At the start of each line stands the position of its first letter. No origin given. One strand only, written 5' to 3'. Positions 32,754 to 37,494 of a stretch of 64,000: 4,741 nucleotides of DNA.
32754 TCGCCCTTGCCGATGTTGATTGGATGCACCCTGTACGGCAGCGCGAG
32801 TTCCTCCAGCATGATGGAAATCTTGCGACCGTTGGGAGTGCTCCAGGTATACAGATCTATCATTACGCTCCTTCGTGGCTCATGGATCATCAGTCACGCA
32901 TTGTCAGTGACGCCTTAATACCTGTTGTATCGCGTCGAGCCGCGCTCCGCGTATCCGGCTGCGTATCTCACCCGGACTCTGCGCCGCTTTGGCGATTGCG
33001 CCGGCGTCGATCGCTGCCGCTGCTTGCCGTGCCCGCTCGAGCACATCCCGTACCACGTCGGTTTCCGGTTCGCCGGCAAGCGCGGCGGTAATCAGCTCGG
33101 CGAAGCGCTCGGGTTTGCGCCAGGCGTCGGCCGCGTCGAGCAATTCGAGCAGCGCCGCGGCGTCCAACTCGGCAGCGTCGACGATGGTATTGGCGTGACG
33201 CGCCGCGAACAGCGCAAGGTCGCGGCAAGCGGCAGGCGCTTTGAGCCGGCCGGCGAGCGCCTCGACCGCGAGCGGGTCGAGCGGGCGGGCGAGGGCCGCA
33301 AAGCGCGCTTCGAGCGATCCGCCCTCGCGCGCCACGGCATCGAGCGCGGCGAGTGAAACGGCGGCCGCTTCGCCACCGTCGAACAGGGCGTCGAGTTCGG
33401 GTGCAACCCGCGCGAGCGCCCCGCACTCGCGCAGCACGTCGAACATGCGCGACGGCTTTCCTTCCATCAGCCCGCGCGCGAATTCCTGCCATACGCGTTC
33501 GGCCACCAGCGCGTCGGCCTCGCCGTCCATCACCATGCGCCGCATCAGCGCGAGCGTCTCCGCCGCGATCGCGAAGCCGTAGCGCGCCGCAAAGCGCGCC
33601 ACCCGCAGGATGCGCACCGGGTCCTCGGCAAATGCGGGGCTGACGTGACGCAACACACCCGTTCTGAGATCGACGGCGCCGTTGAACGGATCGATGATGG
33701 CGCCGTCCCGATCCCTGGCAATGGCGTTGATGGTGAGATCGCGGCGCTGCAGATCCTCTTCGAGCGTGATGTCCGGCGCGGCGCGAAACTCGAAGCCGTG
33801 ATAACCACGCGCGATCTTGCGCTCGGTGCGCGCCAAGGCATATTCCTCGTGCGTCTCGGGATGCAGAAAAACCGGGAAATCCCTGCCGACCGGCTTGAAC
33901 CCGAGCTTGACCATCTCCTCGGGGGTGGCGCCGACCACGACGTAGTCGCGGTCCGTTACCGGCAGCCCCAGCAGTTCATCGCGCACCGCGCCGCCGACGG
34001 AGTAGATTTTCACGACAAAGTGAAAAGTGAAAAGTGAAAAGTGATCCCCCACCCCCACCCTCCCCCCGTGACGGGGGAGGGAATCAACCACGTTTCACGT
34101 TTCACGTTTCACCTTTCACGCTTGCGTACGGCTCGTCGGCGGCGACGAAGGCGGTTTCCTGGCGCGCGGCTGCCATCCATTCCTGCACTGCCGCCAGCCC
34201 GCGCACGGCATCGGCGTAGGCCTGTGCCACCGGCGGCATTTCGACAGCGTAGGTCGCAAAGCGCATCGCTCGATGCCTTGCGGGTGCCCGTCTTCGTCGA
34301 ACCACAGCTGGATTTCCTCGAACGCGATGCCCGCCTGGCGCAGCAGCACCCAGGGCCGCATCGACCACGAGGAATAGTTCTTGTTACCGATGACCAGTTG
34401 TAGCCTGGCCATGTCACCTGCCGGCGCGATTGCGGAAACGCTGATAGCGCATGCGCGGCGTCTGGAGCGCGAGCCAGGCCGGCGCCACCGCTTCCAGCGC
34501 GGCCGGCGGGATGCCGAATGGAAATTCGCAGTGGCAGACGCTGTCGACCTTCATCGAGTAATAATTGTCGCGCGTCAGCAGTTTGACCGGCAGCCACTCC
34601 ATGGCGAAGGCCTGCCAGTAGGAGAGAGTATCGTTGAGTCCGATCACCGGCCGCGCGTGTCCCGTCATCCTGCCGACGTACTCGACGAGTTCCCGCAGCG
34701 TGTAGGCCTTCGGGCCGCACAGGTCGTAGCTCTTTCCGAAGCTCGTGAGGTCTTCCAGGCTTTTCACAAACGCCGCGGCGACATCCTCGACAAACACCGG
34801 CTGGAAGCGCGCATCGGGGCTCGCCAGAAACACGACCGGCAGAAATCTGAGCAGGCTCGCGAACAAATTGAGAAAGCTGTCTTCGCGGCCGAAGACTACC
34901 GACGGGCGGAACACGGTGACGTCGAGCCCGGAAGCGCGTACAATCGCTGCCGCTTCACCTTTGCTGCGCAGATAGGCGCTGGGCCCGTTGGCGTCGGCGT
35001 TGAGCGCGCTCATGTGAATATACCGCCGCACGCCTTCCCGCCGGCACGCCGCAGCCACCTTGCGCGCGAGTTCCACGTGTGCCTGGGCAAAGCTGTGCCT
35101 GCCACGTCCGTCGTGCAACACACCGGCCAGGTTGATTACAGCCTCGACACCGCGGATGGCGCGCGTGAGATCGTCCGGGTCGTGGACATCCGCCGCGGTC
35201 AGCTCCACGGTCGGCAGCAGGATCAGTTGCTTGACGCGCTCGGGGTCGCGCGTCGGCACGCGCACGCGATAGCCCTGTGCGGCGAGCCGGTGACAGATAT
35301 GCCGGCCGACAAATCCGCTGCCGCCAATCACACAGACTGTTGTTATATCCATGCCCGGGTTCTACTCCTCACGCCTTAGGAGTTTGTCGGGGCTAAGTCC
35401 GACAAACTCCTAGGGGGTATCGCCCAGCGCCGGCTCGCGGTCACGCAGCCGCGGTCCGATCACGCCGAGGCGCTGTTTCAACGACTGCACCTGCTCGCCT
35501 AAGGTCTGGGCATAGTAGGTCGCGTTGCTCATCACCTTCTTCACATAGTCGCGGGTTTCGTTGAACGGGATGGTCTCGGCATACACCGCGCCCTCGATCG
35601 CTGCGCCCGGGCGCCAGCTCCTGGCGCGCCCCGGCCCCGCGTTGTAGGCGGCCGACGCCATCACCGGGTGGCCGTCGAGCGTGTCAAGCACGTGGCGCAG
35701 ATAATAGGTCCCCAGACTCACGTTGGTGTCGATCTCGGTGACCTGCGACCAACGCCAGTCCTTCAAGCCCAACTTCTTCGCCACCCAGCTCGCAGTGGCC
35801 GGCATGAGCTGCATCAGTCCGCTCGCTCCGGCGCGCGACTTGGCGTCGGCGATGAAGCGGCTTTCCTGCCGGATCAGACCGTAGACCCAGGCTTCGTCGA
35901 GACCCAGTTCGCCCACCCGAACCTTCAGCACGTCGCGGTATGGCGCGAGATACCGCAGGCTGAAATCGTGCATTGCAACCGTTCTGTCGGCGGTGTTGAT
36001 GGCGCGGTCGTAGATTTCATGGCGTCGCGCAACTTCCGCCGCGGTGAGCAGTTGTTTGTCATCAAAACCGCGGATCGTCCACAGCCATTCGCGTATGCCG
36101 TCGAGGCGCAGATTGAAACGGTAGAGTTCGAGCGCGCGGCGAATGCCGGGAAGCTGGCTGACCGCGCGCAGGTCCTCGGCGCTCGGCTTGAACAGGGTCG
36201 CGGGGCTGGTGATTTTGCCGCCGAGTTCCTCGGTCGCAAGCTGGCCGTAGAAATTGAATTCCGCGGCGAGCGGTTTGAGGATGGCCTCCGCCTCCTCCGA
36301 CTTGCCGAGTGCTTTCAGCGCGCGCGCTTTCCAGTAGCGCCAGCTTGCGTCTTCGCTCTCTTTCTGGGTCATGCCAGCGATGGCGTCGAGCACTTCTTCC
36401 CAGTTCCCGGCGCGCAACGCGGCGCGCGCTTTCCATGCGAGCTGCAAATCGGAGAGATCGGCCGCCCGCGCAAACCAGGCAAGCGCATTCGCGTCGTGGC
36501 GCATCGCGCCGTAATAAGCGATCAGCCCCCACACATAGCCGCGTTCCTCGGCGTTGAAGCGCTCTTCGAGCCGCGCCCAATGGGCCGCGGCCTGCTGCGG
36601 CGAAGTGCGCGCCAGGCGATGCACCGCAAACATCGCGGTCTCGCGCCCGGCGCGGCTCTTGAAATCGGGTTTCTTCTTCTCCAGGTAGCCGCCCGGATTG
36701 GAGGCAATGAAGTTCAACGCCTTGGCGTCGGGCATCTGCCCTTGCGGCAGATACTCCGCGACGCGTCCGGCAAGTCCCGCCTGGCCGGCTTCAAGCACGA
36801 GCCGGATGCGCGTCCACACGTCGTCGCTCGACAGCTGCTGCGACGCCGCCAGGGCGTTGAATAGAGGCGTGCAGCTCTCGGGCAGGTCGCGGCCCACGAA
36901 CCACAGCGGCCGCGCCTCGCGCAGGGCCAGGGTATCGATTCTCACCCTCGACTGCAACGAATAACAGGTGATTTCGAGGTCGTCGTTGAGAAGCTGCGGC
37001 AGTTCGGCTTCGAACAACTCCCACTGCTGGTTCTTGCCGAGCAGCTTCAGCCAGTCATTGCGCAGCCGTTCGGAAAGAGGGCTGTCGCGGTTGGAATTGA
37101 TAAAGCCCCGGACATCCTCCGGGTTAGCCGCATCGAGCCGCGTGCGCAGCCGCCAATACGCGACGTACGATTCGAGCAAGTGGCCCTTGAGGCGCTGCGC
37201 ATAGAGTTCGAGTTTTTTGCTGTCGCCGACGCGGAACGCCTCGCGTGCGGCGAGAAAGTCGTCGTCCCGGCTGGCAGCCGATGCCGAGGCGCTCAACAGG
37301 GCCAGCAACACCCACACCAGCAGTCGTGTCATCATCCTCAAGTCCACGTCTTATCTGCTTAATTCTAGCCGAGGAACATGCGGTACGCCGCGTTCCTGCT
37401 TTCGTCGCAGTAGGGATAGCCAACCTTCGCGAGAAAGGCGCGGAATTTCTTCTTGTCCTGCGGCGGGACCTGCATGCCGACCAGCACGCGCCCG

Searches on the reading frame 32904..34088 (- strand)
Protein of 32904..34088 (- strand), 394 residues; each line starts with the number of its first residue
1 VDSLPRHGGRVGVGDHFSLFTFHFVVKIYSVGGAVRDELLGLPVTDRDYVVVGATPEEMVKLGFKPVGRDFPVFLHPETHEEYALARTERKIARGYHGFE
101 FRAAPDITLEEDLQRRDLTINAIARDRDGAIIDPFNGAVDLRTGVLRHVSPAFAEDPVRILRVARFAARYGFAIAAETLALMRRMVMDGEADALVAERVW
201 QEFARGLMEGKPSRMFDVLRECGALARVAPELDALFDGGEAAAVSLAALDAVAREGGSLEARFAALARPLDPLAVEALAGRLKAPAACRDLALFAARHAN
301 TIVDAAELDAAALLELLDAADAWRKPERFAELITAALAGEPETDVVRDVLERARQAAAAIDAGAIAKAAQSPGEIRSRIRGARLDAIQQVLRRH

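Call 46: search_protein_families(library=pfam, proteins=[window:32904-34088:-], max_evalue=0.00001)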
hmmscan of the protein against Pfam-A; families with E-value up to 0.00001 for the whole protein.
window:32904-34088:- (394 aa): 2 families
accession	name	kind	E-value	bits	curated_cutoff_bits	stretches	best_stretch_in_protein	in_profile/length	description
PF01743.26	PolyA_pol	-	9.3e-18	65.2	23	1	28-147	1-126/126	Poly A polymerase head domain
PF12627.12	PolyA_pol_RNAbd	-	2.4e-10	40.5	22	1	171-234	1-62/64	Probable RNA and SrmB- binding site of polymerase A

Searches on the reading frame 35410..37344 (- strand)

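Call 46: search_protein_families(library=pfam, proteins=[window:35410-37344:-], max_evalue=0.00001)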
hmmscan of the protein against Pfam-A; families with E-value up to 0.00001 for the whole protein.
window:35410-37344:- (644 aa): 2 families
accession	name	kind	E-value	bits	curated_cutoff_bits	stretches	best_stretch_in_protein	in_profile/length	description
PF01464.25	SLT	-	5.2e-24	84.5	21.3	1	481-578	11-105/117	Transglycosylase SLT domain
PF14718.12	SLT_L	-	5e-08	33.5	25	1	395-453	2-60/68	Soluble lytic murein transglycosylase L domain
